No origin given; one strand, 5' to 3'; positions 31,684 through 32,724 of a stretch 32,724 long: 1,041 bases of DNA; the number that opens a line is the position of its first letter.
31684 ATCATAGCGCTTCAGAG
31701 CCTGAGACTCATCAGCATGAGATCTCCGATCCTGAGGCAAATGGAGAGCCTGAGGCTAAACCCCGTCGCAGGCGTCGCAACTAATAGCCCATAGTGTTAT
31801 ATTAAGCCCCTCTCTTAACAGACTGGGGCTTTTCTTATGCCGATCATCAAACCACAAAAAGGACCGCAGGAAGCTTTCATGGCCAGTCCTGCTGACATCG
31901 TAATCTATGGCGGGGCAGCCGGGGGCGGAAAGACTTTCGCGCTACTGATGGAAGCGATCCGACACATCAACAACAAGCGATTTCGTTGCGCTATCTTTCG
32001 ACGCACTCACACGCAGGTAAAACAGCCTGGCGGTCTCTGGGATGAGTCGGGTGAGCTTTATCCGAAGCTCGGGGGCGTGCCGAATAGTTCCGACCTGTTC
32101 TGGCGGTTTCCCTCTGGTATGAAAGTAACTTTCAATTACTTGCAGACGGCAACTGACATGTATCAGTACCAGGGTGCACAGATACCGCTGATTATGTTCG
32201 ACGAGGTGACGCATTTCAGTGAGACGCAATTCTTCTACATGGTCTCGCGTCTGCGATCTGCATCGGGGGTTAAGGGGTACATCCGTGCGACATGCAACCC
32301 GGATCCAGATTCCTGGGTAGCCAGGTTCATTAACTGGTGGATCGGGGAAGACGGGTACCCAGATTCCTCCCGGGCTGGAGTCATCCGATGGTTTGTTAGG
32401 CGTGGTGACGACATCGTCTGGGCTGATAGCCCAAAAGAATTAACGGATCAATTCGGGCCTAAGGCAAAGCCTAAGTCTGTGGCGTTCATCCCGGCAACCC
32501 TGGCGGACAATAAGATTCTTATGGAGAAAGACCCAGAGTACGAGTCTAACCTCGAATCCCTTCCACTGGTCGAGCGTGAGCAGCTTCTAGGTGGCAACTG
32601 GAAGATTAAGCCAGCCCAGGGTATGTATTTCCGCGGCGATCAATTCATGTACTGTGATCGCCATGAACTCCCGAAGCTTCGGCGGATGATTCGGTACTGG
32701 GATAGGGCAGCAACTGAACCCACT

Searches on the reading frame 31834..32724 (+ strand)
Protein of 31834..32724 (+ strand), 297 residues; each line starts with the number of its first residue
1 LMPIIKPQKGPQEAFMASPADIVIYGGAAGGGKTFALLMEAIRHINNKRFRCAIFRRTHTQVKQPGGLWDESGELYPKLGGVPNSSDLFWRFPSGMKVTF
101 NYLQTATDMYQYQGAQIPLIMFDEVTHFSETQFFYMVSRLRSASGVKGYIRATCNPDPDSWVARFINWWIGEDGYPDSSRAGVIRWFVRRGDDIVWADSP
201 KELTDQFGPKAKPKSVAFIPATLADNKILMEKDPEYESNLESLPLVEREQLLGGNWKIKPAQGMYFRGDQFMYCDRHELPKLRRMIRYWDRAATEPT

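Call 75: search_dna_similar(query=window:31834-32724:+, collection=phages, mode=protein, max_rows=12)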
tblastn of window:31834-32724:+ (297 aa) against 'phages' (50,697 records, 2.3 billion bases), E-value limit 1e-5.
Records with a match: 1768; places in all: 1801; records where one place covers at least 80% of the query: 1502.
Best place of each record, by identity: <60% 1768.
By first word of the organism name: Escherichia 392; Pseudomonas 332; Vibrio 157; Salmonella 147; Rheinheimera 115; Arthrobacter 72; Acinetobacter 61; Klebsiella 47; Erwinia 36; Stenotrophomonas 29; and 65 more.
By host as written in the record: - 233; Escherichia coli 120; Rheinheimera sp. BAL341 115; Pseudomonas aeruginosa 109; Escherichia coli K-12 MG1655 57; Pseudomonas aeruginosa PAO1 55; Arthrobacter sp. ATCC 21022 54; Escherichia coli K-12 25; and 423 more.
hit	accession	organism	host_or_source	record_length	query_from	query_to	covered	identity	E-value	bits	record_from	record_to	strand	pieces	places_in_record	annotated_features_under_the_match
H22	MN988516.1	Rhizobium phage RHph_N28_2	Rhizobium etli N731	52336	4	297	99%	55.4%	7e-99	323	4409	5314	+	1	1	terminase large subunit protein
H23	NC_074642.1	Methanoculleus virus L4768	Methanoculleus bourgensis E02.3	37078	5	297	99%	55.4%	3e-96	315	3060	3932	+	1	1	terminase large subunit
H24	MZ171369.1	Methanoculleus virus Blf4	Methanoculleus bourgensis E02.3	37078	5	297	99%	55.4%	3e-96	315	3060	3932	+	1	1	terminase large subunit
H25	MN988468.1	Rhizobium phage RHph_TM3_3_3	Rhizobium phaseoli T3_3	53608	4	297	99%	54.8%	8e-99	323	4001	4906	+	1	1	terminase large subunit protein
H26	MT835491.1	Bacteriophage sp.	human fecal samples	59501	2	294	99%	51.0%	1e-83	279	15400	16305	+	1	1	record has no annotation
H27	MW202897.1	Caudoviricetes sp.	Manatee Spring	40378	4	295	98%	45.4%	6e-74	251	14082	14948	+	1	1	large subunit terminase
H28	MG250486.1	Raoultella phage Ro1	Raoultella ornithinolytica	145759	1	295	99%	38.7%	6e-59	208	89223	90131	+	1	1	terminase large subunit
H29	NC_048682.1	Raoultella phage Ro1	Raoultella ornithinolytica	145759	1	295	99%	38.7%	6e-59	208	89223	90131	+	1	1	terminase large subunit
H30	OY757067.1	Klebsiella phage vB_Kpn_K23PH08C2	-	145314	1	295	99%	38.7%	1e-58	207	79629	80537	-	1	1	thymidylate kinase | metal-dependent phosphohydrolase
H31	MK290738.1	Pectobacterium phage Arno18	Pectobacterium carotovorum subsp. ...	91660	5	297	99%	38.8%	2e-59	209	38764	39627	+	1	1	terminase large subunit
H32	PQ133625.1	Klebsiella phage P8734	Klebsiella pneumoniae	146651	1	295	99%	38.4%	9e-59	208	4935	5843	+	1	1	hypothetical protein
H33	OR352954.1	Escherichia phage AV124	Escherichia coli ESBL033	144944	1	295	99%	38.4%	9e-59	208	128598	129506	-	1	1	terminase large subunit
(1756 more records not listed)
